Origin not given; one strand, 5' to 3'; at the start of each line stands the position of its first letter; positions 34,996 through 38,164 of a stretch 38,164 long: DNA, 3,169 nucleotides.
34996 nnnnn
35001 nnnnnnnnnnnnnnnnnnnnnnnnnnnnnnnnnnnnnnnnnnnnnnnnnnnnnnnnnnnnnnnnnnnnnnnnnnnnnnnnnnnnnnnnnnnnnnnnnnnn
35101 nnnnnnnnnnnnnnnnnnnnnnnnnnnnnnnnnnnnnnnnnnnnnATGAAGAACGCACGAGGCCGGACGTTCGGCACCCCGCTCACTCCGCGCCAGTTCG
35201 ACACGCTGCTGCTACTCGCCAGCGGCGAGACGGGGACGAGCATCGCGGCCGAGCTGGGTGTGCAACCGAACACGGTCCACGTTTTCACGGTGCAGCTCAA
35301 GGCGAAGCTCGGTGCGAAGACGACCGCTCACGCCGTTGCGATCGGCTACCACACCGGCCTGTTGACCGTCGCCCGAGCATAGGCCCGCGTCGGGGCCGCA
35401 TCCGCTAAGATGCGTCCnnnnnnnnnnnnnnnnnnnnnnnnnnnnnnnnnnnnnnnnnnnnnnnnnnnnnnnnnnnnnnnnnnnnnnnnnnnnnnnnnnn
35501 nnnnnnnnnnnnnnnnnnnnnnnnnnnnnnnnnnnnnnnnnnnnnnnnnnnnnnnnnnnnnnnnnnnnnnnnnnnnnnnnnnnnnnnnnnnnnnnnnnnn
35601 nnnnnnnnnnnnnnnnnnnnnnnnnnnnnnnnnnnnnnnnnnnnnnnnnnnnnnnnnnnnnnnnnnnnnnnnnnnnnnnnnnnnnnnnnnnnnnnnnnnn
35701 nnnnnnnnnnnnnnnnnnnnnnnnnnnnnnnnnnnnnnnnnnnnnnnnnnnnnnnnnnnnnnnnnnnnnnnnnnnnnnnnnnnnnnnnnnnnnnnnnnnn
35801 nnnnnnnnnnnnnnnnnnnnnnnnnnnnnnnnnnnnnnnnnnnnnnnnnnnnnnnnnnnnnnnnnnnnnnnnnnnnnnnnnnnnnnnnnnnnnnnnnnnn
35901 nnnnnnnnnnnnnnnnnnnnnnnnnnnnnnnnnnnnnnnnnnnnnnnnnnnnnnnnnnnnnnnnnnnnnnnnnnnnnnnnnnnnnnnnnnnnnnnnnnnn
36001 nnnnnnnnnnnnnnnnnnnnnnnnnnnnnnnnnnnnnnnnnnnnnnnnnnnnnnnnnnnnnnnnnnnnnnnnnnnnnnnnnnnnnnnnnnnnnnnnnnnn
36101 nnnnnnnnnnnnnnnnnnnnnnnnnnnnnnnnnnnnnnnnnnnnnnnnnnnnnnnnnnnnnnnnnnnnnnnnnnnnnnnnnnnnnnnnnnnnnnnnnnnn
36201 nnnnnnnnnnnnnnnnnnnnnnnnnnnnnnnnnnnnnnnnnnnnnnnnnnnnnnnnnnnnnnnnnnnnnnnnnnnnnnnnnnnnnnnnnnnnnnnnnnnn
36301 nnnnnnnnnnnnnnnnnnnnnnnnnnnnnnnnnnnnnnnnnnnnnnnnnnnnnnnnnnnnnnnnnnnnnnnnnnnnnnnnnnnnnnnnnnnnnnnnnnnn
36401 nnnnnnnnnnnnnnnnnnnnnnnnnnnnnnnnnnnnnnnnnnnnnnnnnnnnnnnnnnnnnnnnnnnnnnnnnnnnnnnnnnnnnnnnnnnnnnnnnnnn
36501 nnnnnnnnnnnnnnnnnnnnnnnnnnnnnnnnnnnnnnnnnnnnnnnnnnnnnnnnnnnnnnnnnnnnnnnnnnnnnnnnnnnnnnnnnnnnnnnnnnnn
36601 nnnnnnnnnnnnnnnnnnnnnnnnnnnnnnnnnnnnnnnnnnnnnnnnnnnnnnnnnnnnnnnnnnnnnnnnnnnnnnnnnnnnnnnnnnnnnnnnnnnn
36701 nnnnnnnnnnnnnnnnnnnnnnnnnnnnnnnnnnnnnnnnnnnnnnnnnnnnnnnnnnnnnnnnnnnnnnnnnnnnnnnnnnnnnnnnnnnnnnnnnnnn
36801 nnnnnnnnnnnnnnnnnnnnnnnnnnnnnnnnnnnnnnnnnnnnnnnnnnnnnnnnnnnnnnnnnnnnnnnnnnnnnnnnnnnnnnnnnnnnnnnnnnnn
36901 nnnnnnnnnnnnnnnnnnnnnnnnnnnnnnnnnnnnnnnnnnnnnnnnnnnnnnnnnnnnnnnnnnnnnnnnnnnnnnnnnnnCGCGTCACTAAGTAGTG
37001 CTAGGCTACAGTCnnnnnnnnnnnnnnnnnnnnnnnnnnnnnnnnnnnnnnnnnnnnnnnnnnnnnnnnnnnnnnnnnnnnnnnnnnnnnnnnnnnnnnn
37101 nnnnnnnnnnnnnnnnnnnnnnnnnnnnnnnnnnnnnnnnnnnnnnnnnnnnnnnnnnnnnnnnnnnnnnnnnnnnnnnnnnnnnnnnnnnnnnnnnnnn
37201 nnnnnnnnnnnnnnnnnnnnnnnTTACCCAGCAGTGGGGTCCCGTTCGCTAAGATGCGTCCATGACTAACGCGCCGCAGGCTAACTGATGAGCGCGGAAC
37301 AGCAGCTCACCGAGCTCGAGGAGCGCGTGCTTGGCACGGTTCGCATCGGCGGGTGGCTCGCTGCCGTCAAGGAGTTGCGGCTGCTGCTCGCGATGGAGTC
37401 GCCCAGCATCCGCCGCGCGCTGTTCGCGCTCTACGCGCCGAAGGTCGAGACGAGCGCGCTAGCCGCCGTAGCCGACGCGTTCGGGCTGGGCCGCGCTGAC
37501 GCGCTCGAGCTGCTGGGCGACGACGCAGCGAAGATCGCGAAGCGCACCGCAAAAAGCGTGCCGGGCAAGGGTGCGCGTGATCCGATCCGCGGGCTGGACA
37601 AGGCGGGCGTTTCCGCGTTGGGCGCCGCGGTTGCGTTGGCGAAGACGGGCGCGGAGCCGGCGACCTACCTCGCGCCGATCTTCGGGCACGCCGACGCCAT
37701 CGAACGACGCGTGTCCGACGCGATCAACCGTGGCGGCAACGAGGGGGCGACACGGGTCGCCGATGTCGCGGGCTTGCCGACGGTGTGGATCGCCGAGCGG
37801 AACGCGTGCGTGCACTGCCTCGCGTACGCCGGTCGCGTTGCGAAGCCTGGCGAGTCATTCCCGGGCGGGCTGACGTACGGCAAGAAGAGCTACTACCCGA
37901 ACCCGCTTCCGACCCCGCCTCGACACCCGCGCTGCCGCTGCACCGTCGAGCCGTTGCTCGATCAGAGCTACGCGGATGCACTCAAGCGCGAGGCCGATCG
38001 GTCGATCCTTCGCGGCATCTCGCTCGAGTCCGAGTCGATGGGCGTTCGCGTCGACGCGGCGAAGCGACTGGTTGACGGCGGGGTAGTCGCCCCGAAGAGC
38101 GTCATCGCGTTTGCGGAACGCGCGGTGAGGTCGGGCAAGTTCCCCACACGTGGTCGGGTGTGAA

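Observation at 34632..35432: Cassette 1: a promoter-bearing, compositionally foreign four-gene unit inserted between terminase and portal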

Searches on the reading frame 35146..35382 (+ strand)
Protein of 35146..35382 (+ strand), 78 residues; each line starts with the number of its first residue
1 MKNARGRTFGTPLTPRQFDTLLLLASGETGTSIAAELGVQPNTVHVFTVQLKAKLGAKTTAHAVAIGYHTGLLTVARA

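Call 7: search_protein_families(library=pfam, proteins=[window:35146-35382:+], max_evalue=0.1)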
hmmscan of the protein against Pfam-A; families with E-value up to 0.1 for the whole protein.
window:35146-35382:+ (78 aa): 3 families
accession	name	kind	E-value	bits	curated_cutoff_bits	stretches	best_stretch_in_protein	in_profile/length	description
PF00196.25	GerE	-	5.7e-10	39.1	23.5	1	12-64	2-54/57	Bacterial regulatory proteins, luxR family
PF13384.12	HTH_23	-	0.0013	18.9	24.6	1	21-45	11-35/50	Homeodomain-like domain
PF08281.18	Sigma70_r4_2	-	0.063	13.4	25.7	1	13-53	11-52/54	Sigma-70, region 4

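Call 8: search_protein_families(library=phrogs, proteins=[window:35146-35382:+], max_evalue=0.1)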
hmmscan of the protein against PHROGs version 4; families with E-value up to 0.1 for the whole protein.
window:35146-35382:+ (78 aa): 7 families
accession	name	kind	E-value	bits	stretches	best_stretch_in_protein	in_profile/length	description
phrog_3282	-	transcription regulation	4.9e-12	47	1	9-75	44-110/158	sigma factor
phrog_10300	-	transcription regulation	0.0025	18.8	1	9-72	117-180/182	transcriptional regulator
phrog_27555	-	transcription regulation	0.0046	17.6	1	9-60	128-179/203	transcriptional regulator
phrog_20467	-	DNA, RNA and nucleotide metabolism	0.0089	16.9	1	21-47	72-98/112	HNH endonuclease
phrog_664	-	DNA, RNA and nucleotide metabolism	0.037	14.9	1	5-44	79-117/210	DNA binding protein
phrog_28434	-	unknown function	0.041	15.3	1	13-74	8-70/98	-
phrog_125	-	DNA, RNA and nucleotide metabolism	0.064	13.8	1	3-54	151-206/254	DNA invertase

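Call 15: search_protein_families(library=ncbifam, proteins=[window:35146-35382:+], max_evalue=1)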
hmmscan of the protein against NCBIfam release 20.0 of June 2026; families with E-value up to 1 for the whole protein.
window:35146-35382:+ (78 aa): 14 families
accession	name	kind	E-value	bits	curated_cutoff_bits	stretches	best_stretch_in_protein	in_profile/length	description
NF052445.1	RespRegMctR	equivalog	1.9e-07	30.7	300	1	9-67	141-199/205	two-component system response regulator MctR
NF007685.0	PRK10360.1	equivalog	1.2e-05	25.2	258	1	11-58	136-183/196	response regulator transcription factor UhpA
TIGR03541.1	reg_near_HchA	equivalog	1.7e-05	24.4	215.6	1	13-71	172-230/232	PA1136 family autoinducer-binding transcriptional regulator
NF041673.1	transregRamA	equivalog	6.2e-05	22.2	500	1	11-72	217-278/280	acetate metabolism transcriptional regulator RamA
NF047402.1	TransRegVisN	equivalog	0.00019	20.8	250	1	12-67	185-240/246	transcriptional regulator VisN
NF006900.1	PRK09390.1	equivalog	0.00037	20.1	255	1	13-66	143-196/203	response regulator FixJ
NF041830.1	RR_TF_ErdR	exception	0.0006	19.6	390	1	12-64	150-202/213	response regulator transcription factor ErdR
NF003420.0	PRK04841.1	equivalog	0.00063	17.9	537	1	11-66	837-892/903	HTH-type transcriptional regulator MalT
NF047785.1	respo_reg_MadR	equivalog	0.002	17.5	300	1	11-73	147-209/209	MadR family response regulator transcription factor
NF007935.0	PRK10651.1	equivalog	0.006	15.8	250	1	12-63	155-206/216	two-component system response regulator NarL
NF011896.0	PRK15369.1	equivalog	0.0065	16.1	242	1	12-70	149-207/211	two component system response regulator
NF007708.0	PRK10403.1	equivalog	0.031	13.7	343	1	12-62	153-203/215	nitrate/nitrite response regulator protein NarP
NF010444.1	PRK13870.1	equivalog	0.046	13.2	250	1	13-72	174-233/234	autoinducer-binding transcriptional regulator TraR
NF007018.1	PRK09483.1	equivalog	0.079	12.6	280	1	13-67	149-203/217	UvrY/SirA/GacA family response regulator transcription factor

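Call 16: search_protein_families(library=padloc, proteins=[window:35146-35382:+], max_evalue=1)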
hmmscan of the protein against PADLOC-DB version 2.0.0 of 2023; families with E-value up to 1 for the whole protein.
window:35146-35382:+ (78 aa): 1 family
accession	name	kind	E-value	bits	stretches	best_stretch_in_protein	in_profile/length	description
PDLC01855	CARF3--CARF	-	0.0031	15.2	1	6-48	211-253/288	-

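Call 53: search_dna_similar(query=window:35146-35382:+, collection=phages, mode=protein, max_evalue=0.001, max_rows=30)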
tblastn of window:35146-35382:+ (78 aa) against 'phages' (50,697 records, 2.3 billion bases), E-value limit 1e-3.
Records with a match: 6; places in all: 6; records where one place covers at least 80% of the query: 6.
Best place of each record, by identity: <60% 6.
By first word of the organism name: Vibrio 6.
By host as written in the record: Vibrio parahaemolyticus 2; Vibrio parahaemolyticus MCCC 1A16298 2; Vibrio alginolyticus 2.
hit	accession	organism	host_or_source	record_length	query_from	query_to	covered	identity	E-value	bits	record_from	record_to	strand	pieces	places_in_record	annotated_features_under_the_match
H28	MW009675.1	Vibrio phage vB_VpP_BT-1011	Vibrio parahaemolyticus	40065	3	75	94%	38.4%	6e-7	50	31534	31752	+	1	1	hypothetical protein (x2)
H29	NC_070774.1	Vibrio phage vB_VpP_BT-1011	Vibrio parahaemolyticus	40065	3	75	94%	38.4%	6e-7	50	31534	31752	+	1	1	hypothetical protein (x2)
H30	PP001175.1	Vibrio phage vB_VpaS_PGA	Vibrio parahaemolyticus MCCC 1A16298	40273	13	75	81%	39.7%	2e-5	46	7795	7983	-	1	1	hypothetical protein (x2)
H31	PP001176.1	Vibrio phage vB_VpaS_PGB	Vibrio parahaemolyticus MCCC 1A16298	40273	13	75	81%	39.7%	2e-5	46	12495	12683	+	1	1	hypothetical protein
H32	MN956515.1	Vibrio phage V039C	Vibrio alginolyticus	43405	13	75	81%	38.1%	1e-4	44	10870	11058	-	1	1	hypothetical protein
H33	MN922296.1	Vibrio phage phiV039C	Vibrio alginolyticus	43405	13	75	81%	38.1%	1e-4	44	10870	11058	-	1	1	hypothetical protein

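Call 55: find_homologous_proteins(query=window:35146-35382:+)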
Query window:35146-35382:+ (78 aa): 3 proteins with E <= 0.001 among 6 candidates.
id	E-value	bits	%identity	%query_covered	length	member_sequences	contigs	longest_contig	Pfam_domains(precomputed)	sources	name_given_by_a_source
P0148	6.1e-40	151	96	100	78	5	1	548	PF00196.26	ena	-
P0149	1.5e-35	138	86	100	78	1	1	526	PF00196.26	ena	-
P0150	1.1e-33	132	85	100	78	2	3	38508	PF00196.26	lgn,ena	-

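Call 95: find_related_loci(query=A8, collection=genome_contigs, flank=4000)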
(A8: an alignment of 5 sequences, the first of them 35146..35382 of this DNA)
Query A8 (78 aa) in genome_contigs; peptide patterns used: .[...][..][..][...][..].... (x = any residue, [..] = any of these).
134 stretches matched a pattern; 2 encode a relative of the query (tblastn E <= 1e-3); 2 distinct loci.
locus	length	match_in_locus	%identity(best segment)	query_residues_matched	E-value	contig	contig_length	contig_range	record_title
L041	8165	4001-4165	49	13-67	1e-12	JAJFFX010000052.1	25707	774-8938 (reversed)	MAG: Marinicaulis sp. isolate OFTM132 OFTM132_51, whole genome shotgun sequence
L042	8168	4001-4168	48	13-68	3e-11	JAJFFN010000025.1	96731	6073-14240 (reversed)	MAG: Robiginitomaculum sp. isolate OFTM87 OFTM87_24, whole genome shotgun sequence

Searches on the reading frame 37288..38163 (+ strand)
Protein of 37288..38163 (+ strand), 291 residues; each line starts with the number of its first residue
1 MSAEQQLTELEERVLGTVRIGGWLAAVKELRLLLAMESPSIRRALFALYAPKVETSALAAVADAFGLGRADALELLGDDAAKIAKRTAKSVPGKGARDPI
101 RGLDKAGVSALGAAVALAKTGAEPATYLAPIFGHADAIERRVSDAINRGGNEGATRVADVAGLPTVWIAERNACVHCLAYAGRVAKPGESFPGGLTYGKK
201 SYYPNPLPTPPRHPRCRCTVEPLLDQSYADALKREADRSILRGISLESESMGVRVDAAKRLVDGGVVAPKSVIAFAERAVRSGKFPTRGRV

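Call 7: search_protein_families(library=pfam, proteins=[window:37288-38163:+], max_evalue=0.1)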
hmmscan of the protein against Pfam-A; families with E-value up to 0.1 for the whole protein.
window:37288-38163:+ (291 aa): 2 families
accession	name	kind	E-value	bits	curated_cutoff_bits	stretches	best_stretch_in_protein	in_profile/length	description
PF04233.19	Phage_Mu_F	-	0.0048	18.1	29.6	1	168-220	72-111/112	Phage Mu protein F like protein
PF10145.14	PhageMin_Tail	-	0.052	13.9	33.2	0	110-161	42-97/201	Phage-related minor tail protein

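Call 8: search_protein_families(library=phrogs, proteins=[window:37288-38163:+], max_evalue=0.1)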
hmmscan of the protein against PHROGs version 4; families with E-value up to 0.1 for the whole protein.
window:37288-38163:+ (291 aa): 10 families
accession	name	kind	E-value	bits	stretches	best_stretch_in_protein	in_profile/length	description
phrog_595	-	head and packaging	2.8e-07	31.3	1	166-228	251-302/513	head maturation protease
phrog_241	-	head and packaging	2.8e-06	27.7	1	176-256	241-300/679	head morphogenesis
phrog_4728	-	head and packaging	4e-06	26.9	1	170-230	258-306/591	head morphogenesis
phrog_19443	-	head and packaging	0.00017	21.2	1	165-231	232-292/579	minor head protein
phrog_4611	-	head and packaging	0.00023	20.6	1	151-232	204-281/710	minor head protein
phrog_24918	-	head and packaging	0.00024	21.7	1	137-224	158-242/250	head morphogenesis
phrog_115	-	head and packaging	0.00038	20.7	1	167-227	272-321/665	minor head protein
phrog_2662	-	head and packaging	0.0015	18.1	1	145-226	635-711/717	portal protein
phrog_1657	-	head and packaging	0.0028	18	1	197-232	272-306/337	head morphogenesis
phrog_2841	-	head and packaging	0.075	13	0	209-235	292-318/525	minor head protein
